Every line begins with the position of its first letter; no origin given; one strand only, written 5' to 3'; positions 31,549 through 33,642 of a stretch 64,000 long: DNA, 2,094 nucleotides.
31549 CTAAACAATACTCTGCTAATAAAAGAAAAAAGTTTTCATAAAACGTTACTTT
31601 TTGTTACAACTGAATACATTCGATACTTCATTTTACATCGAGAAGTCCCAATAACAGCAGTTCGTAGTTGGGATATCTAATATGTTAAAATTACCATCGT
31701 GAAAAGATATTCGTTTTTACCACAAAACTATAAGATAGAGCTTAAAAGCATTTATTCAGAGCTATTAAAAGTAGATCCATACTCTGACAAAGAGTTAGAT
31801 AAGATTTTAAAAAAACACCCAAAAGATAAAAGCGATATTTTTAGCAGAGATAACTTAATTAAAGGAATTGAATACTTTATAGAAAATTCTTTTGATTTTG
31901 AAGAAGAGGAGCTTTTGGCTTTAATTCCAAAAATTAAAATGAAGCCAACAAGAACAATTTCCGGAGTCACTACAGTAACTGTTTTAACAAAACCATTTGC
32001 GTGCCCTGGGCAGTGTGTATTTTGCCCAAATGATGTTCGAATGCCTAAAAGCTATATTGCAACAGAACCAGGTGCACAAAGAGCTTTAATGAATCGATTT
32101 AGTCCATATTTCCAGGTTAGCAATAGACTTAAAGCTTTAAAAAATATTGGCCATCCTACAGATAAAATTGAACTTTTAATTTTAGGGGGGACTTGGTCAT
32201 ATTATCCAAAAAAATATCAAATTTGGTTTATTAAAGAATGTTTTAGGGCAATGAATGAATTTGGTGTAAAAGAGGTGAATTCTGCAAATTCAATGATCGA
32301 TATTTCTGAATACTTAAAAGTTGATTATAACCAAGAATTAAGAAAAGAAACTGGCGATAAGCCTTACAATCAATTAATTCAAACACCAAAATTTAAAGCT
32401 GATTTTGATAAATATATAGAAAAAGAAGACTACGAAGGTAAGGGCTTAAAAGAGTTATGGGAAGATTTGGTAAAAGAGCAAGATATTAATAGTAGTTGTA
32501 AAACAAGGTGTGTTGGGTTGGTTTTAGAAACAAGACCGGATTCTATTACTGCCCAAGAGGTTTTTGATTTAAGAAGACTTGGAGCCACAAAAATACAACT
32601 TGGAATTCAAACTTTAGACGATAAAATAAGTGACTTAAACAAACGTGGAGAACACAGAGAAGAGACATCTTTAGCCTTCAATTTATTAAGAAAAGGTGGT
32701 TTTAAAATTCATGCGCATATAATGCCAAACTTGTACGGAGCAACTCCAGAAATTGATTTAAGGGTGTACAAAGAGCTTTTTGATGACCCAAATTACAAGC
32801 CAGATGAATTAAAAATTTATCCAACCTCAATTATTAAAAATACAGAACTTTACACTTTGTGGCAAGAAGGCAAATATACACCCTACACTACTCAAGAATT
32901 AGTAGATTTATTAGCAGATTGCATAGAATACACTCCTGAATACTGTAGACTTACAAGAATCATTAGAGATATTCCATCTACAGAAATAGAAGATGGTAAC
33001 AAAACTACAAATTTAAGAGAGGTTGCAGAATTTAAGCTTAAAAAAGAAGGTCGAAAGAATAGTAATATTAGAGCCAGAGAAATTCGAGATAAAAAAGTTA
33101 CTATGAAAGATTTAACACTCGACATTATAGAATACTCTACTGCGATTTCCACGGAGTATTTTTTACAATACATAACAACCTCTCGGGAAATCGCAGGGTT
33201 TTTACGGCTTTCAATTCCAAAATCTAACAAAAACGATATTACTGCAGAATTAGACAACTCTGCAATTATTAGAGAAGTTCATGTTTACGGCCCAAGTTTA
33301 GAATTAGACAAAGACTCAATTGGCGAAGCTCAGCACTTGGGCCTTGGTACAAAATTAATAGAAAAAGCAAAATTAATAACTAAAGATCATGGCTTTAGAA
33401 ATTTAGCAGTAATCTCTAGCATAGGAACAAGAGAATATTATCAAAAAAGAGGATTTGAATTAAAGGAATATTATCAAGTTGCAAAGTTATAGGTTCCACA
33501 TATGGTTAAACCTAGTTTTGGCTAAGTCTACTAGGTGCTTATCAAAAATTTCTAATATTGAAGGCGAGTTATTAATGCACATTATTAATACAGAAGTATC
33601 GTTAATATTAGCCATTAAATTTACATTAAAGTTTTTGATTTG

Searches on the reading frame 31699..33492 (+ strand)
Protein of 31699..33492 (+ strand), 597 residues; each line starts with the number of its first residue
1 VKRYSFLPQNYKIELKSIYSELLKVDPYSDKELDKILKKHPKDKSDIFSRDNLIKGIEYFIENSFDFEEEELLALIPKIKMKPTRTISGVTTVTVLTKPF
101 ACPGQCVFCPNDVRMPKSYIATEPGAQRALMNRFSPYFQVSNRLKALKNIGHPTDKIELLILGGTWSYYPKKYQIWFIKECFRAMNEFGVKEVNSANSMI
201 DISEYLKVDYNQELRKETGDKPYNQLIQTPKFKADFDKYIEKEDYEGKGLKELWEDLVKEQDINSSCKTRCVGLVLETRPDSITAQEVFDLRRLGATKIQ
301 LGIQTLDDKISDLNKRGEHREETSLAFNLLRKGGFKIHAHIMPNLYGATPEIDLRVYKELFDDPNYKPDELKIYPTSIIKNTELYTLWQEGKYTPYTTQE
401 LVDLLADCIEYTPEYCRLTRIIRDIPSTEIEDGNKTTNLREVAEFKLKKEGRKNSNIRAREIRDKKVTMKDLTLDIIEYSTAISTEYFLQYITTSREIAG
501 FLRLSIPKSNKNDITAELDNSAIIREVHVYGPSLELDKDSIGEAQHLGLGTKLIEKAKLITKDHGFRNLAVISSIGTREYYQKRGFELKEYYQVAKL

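Call 82: search_protein_families(library=pfam, proteins=[window:31699-33492:+], max_evalue=1e-8)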
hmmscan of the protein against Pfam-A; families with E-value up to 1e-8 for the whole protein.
window:31699-33492:+ (597 aa): 2 families
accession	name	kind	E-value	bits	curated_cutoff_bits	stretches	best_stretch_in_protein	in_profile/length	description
PF16199.10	Radical_SAM_C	-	4.3e-22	78.4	31.9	1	368-444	1-80/85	Radical_SAM C-terminal domain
PF04055.27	Radical_SAM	-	8e-10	39.6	29.5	0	255-351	67-157/166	Radical SAM superfamily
